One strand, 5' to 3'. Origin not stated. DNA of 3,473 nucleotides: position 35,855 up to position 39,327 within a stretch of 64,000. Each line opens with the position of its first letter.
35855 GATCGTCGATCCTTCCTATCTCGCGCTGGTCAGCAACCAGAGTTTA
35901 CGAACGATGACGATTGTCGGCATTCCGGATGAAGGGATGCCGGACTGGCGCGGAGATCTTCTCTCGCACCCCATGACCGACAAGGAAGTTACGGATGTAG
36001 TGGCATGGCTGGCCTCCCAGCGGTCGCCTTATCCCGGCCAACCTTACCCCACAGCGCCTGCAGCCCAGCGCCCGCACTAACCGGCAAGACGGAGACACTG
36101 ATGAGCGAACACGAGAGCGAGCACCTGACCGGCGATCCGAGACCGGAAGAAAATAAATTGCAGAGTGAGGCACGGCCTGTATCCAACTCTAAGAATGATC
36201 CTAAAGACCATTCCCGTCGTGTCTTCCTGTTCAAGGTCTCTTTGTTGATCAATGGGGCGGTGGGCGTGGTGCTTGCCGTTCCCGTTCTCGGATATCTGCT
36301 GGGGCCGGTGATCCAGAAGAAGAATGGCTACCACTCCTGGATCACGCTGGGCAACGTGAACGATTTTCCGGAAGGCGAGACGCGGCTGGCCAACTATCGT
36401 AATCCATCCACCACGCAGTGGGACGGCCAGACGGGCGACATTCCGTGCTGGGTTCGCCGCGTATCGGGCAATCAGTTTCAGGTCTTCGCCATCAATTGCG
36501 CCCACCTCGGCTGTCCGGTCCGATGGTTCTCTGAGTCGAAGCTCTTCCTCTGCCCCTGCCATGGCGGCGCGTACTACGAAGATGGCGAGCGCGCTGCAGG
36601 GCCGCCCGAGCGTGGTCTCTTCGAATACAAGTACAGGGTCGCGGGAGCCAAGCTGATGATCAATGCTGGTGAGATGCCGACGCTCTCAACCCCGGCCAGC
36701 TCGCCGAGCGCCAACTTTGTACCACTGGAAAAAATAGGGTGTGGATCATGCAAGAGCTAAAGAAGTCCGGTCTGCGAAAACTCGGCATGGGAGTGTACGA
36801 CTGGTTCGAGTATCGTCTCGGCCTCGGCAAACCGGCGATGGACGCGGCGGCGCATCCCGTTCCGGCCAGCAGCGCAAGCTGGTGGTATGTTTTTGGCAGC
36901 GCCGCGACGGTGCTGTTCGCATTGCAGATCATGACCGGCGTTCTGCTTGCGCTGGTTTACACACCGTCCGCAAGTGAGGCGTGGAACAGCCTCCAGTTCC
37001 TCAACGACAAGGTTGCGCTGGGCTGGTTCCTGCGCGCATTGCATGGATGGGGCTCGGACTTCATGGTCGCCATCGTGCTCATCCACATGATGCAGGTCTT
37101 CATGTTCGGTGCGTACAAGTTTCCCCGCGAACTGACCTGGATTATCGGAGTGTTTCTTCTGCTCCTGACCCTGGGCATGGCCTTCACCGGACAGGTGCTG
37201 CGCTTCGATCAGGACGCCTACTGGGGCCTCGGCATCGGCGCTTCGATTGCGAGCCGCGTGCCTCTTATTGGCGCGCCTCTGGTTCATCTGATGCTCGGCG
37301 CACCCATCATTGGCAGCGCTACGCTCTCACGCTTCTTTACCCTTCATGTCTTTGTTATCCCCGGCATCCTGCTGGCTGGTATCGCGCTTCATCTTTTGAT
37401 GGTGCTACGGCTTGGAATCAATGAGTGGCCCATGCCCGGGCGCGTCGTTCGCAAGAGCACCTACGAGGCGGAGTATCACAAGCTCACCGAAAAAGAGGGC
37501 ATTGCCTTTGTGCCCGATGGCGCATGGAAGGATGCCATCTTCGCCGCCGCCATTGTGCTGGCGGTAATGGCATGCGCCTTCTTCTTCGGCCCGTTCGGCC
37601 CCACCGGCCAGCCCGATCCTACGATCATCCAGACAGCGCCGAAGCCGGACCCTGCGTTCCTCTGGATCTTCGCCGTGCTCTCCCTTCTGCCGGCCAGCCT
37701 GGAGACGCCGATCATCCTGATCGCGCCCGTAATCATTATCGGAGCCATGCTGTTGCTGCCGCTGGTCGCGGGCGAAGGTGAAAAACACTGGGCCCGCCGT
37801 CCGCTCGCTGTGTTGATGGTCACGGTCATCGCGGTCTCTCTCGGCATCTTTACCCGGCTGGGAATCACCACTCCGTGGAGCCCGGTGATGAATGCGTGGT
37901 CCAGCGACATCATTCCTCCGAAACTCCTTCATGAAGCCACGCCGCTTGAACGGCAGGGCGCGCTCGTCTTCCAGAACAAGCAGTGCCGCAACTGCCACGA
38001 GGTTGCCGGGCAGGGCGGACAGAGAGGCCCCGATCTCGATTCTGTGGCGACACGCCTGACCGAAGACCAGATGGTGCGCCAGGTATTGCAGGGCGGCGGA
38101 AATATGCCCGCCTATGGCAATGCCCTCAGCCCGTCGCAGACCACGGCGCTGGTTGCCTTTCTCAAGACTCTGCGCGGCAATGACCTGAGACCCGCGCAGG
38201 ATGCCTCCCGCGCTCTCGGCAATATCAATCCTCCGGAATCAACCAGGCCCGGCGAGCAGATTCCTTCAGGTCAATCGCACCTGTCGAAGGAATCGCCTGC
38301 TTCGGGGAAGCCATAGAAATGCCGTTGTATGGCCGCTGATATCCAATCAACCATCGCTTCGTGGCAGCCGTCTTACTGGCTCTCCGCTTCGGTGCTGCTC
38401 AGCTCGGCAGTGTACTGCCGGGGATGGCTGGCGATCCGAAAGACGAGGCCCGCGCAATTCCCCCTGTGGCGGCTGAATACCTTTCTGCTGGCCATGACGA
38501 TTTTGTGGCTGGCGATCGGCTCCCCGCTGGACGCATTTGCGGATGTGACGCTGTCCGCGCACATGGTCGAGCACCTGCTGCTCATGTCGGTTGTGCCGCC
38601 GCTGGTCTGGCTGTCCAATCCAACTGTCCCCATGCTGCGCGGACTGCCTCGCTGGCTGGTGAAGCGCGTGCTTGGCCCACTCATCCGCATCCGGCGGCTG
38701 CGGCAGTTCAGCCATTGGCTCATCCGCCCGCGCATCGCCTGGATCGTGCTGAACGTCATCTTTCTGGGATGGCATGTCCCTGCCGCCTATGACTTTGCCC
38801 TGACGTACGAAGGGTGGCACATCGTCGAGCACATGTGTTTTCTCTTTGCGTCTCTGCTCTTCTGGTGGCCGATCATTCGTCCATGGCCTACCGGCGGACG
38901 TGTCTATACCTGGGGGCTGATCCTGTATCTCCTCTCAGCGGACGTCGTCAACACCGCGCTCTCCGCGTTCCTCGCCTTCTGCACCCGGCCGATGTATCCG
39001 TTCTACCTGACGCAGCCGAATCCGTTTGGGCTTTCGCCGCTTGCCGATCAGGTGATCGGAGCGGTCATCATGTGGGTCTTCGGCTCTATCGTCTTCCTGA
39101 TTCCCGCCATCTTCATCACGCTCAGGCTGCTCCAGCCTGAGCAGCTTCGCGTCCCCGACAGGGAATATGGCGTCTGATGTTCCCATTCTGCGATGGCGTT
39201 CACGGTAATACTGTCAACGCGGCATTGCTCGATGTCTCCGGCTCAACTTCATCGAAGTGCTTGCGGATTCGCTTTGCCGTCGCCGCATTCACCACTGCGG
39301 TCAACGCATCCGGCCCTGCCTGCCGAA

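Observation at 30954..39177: Self-contained bc-complex plus caa3 oxidase operon, a candidate obligate supercomplex in a diderm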

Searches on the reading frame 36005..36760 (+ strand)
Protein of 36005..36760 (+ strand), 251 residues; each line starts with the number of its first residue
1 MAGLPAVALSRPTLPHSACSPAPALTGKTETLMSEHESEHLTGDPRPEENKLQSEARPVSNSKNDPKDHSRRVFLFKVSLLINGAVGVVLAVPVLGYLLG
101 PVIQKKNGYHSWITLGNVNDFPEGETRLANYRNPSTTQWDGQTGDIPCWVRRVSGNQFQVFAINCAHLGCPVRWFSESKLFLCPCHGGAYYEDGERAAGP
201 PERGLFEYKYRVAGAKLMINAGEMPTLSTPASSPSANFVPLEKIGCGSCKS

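Call 3: search_protein_families(library=pfam, proteins=[window:36005-36760:+], max_evalue=0.01)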
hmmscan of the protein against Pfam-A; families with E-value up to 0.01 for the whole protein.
window:36005-36760:+ (251 aa): 1 family
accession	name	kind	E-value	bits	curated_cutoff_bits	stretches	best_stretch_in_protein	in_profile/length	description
PF00355.32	Rieske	-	1.6e-07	31.6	20.3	1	142-208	20-87/88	Rieske [2Fe-2S] domain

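Call 4: search_protein_families(library=ncbifam, proteins=[window:36005-36760:+], max_evalue=0.01)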
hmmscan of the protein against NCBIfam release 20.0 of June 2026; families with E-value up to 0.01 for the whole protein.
window:36005-36760:+ (251 aa): 5 families
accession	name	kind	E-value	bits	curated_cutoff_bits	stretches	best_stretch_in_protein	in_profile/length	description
NF010001.0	PRK13474.1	subfamily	4.9e-13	48.8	154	1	62-220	5-162/178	cytochrome b6-f complex iron-sulfur subunit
NF045928.1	Cytb6fFeSPetC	equivalog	2.1e-12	46.8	250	1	63-215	6-158/179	cytochrome b6-f complex iron-sulfur subunit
TIGR01416.1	Rieske_proteo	equivalog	8.3e-09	35.7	97.4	1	152-205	103-160/176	ubiquinol-cytochrome c reductase iron-sulfur subunit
NF050121.1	bc1_QcrA_actin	exception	4.1e-06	26.5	275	1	161-190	243-273/319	cytochrome bc1 complex Rieske iron-sulfur subunit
TIGR02694.1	arsenite_ox_S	equivalog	4.8e-05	23.3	95.65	1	160-191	53-84/129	arsenate reductase (azurin) small subunit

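Call 61: search_solved_structures(query=window:36098-36760:+, max_evalue=0.001, show_alignments=2)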
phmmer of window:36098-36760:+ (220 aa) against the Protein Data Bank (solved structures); distinct sequences matched with E-value up to 0.001: 27.
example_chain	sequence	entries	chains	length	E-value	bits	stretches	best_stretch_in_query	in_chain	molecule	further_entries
8hn2_A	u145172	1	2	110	5.8e-12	49.1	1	124-192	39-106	Cytochrome b6-f complex iron-sulfur subunit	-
9rk4_A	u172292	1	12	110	2.5e-11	47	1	124-177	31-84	Similar to the Rieske Protein II of bc1 complex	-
5cxm_A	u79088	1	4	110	2.6e-10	43.6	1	122-190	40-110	Cytochrome b6/f complex iron-sulfur subunit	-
7zxy_D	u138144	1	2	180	1.8e-09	40.9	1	34-173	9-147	Cytochrome b6-f complex iron-sulfur subunit 2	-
7r0w_D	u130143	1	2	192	2e-09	40.7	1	34-173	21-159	Rieske domain, PetC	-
2zt9_D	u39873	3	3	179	2.4e-09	40.5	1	34-186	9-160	Cytochrome b6-f complex iron-sulfur subunit 1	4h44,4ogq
9rk3_A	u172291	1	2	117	3.1e-09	40.1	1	118-181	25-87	Similar to Rieske 2Fe-2S iron sulfur protein (Cytochrome b6-F complex)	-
1nyk_A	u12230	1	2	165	3e-08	36.9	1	129-193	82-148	Rieske iron-sulfur protein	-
1q90_C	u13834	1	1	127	3.2e-08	36.8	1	109-174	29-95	Cytochrome B6-F complex iron-sulfur subunit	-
3azc_A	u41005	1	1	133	3.6e-08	36.6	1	109-179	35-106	Cytochrome b6-f complex iron-sulfur subunit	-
3fou_A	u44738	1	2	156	4.2e-08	36.4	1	129-192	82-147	Quinol-cytochrome c reductase, Rieske iron-sulfur subunit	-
2e74_D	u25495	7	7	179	1.2e-07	34.9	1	106-172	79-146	Cytochrome b6-f complex iron-sulfur subunit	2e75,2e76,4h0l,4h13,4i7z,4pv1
6kls_A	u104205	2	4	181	1.4e-07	34.7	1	129-189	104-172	Rieske-I iron sulfur protein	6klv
1vf5_D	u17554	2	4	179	1.6e-07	34.5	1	106-172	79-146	RIESKE IRON-SULFUR PROTEIN | Cytochrome b6-f complex iron-sulfur subunit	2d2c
1rfs_A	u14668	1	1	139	4.8e-07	33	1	106-173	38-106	RIESKE PROTEIN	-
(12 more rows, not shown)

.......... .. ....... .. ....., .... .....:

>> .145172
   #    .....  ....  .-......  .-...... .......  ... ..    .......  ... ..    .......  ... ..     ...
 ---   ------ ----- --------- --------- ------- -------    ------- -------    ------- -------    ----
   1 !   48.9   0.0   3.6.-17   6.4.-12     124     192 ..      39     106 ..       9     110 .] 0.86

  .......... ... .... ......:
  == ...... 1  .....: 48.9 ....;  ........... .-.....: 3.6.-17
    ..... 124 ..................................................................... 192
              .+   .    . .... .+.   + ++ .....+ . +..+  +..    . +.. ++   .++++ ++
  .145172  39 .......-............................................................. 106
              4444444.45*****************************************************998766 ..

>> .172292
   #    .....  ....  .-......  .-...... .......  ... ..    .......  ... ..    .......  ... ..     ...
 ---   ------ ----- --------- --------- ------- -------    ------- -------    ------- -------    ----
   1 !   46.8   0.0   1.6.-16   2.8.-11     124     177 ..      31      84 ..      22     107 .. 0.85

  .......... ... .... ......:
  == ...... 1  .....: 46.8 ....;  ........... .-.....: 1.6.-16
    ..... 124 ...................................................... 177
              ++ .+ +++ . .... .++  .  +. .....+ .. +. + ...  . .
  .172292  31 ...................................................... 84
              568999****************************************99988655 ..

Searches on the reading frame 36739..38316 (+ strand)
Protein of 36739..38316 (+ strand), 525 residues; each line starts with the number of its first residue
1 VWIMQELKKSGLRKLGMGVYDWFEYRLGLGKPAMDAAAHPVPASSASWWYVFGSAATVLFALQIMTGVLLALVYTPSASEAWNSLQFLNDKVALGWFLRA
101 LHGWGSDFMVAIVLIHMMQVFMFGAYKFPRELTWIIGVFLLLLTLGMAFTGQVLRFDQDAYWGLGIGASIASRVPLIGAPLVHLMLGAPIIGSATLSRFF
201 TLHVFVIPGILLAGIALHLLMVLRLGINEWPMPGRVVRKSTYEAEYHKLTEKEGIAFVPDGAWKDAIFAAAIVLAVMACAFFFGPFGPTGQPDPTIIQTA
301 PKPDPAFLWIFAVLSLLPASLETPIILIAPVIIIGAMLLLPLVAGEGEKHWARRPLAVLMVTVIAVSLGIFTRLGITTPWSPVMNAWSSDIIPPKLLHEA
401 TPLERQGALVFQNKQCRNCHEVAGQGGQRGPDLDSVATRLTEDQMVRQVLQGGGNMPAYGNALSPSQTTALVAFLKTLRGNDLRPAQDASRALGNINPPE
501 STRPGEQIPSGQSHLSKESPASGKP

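Call 3: search_protein_families(library=pfam, proteins=[window:36739-38316:+], max_evalue=0.01)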
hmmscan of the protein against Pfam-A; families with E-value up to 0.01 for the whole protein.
window:36739-38316:+ (525 aa): 5 families
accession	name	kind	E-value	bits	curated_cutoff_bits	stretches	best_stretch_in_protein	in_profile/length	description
PF00033.24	Cytochrome_B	-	7.8e-46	156.7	27.2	1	44-223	8-186/189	Cytochrome b/b6/petB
PF13631.11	Cytochrom_B_N_2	-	2.3e-37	129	27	1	108-283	2-161/169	Cytochrome b(N-terminal)/b6/petB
PF13442.11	Cytochrome_CBB3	-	2.1e-11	44.4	27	1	405-475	4-68/68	Cytochrome C oxidase, cbb3-type, subunit III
PF00034.26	Cytochrom_C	-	8.1e-08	33.9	21.3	1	406-478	3-89/90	Cytochrome c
PF14358.11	DUF4405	-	0.00017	22.5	26.7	1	55-118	5-63/66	Domain of unknown function (DUF4405)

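Call 4: search_protein_families(library=ncbifam, proteins=[window:36739-38316:+], max_evalue=0.01)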
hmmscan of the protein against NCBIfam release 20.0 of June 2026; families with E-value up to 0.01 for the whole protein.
window:36739-38316:+ (525 aa): 14 families
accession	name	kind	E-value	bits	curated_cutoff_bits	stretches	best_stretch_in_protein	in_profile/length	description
NF002990.0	PRK03735.1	subfamily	5.1e-58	196.5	325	1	19-228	5-220/223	cytochrome b6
NF040969.1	cytb_ExtP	equivalog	9.1e-56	188.9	290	1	40-227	9-202/205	selenite/tellurite reduction operon b-type cytochrome ExtP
NF050120.1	bc1_QcrB_actin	exception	8.8e-32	110.6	500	1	61-343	37-327/458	cytochrome bc1 complex cytochrome b subunit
NF041076.1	cyt_b_SoxC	equivalog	4.3e-23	82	740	1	50-379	28-363/542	proton pump complex cytochrome B SoxC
NF052248.1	SorU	equivalog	1.7e-07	31.4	100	1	415-474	12-71/72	SorU family sulfite dehydrogenase c-type cytochrome subunit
TIGR02603.1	CxxCH_TIGR02603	domain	1e-06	28.8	68.15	1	406-451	5-49/134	putative heme-binding domain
NF045773.1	cytochro_C550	exception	2.3e-06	27.5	125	1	412-459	56-102/118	cytochrome c550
NF045774.1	cytochro_C551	exception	5.8e-06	26.2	118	1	407-475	42-106/110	cytochrome c551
TIGR00782.1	ccoP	equivalog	1.3e-05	24.7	179.95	1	402-481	201-284/285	cytochrome-c oxidase, cbb3-type subunit III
NF050122.1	bc1_QcrC_actin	exception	1.5e-05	24.4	200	1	406-496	138-225/253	cytochrome bc1 complex diheme cytochrome c subunit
TIGR04485.1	thiosulf_SoxX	equivalog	6.9e-05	23.5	61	1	415-478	4-78/78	sulfur oxidation c-type cytochrome SoxX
NF045930.1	Cytc6PetJCyano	equivalog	0.00018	21.4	135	1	405-474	29-101/110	cytochrome c6 PetJ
NF011054.0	PRK14486.1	equivalog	0.0002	21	447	1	407-480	218-292/294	putative bifunctional cbb3-type cytochrome c oxidase subunit II/cytochrome c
NF040971.1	cytc_ExtS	equivalog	0.00021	20.6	100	1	405-475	79-147/262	selenite/tellurite reduction operon c-type cytochrome lipoprotein ExtS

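Call 42: search_solved_structures(query=window:36739-38316:+, max_evalue=0.00001, show_alignments=3)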
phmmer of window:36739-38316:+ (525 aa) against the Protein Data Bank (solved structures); distinct sequences matched with E-value up to 0.00001: 53.
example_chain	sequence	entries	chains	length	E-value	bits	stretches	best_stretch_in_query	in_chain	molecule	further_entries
6rqf_I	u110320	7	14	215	4.9e-46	160.9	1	19-228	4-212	Cytochrome b6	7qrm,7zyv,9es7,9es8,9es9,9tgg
2zt9_A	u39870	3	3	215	7.6e-45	157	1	18-228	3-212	Cytochrome b6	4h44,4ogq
7r0w_I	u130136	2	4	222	1.3e-44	156.1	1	19-228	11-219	Cytochrome b6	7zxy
1vf5_A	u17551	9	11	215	2.3e-44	155.3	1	18-228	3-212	CYTOCHROME B6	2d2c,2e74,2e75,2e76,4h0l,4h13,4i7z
1q90_B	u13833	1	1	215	6.9e-43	150.5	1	19-228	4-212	Cytochrome b6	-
8smr_I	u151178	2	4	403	3.8e-39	138.1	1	42-378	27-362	Cytochrome b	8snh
1zrt_C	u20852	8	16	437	1.4e-37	133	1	18-311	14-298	Cytochrome b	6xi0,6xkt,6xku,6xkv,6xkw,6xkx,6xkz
29ye_B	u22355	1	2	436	1.4e-37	133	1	18-311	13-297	Cytochrome b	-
29xz_B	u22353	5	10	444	1.5e-37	132.9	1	18-311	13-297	Cytochrome b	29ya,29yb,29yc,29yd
6nin_A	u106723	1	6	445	4.2e-36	128.1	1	18-311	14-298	Cytochrome b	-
2qjp_A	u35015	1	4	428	5.9e-36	127.6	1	18-311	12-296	Cytochrome b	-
2qjk_A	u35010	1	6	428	6.2e-36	127.6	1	18-311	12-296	Cytochrome b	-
5kkz_A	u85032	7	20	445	6.5e-36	127.5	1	18-311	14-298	Cytochrome b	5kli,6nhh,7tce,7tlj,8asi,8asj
2fyn_A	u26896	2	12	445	6.7e-36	127.4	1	18-311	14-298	Cytochrome b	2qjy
9fks_a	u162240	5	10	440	3.7e-35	125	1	18-308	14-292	Cytochrome b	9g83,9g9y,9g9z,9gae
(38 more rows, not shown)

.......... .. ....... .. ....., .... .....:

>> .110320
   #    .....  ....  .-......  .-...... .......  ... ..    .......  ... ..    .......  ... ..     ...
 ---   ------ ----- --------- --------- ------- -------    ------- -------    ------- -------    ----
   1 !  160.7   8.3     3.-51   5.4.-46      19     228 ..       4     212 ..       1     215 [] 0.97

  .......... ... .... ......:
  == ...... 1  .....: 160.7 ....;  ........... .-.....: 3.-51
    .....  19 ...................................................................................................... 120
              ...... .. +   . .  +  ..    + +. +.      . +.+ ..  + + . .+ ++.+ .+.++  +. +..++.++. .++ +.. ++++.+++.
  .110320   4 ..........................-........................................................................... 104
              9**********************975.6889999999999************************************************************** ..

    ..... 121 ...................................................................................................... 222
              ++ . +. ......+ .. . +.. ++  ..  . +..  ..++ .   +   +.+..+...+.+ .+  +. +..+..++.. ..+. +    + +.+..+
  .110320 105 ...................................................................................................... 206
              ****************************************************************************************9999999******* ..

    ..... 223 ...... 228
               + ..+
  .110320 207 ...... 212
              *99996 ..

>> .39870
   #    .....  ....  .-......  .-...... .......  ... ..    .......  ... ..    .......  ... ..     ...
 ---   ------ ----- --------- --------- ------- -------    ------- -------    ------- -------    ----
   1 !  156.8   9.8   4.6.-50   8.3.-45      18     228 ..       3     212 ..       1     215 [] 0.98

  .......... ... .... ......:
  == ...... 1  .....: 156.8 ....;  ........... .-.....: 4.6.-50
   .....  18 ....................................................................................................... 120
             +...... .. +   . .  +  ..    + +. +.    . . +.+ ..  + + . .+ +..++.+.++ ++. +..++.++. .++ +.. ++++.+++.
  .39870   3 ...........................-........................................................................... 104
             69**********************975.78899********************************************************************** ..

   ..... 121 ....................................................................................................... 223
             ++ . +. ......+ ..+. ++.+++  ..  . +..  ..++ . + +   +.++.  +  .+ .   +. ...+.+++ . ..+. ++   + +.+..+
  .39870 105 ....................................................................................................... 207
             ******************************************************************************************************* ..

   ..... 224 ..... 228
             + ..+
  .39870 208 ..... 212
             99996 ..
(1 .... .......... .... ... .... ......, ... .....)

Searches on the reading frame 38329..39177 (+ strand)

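Call 3: search_protein_families(library=pfam, proteins=[window:38329-39177:+], max_evalue=0.01)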
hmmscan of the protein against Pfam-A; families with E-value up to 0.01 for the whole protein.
window:38329-39177:+ (282 aa): 1 family
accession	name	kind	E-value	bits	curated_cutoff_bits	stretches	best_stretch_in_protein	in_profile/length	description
PF09678.15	Caa3_CtaG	-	3e-56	190.9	27.7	1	27-268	1-235/237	Cytochrome c oxidase caa3 assembly factor (Caa3_CtaG)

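Call 4: search_protein_families(library=ncbifam, proteins=[window:38329-39177:+], max_evalue=0.01)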
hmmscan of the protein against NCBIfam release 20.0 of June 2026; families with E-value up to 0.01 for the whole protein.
window:38329-39177:+ (282 aa): 1 family
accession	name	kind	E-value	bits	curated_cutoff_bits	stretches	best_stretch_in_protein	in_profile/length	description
TIGR02737.1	caa3_CtaG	equivalog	7.9e-22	78.1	279.35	1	10-226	9-212/281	cytochrome c oxidase assembly factor CtaG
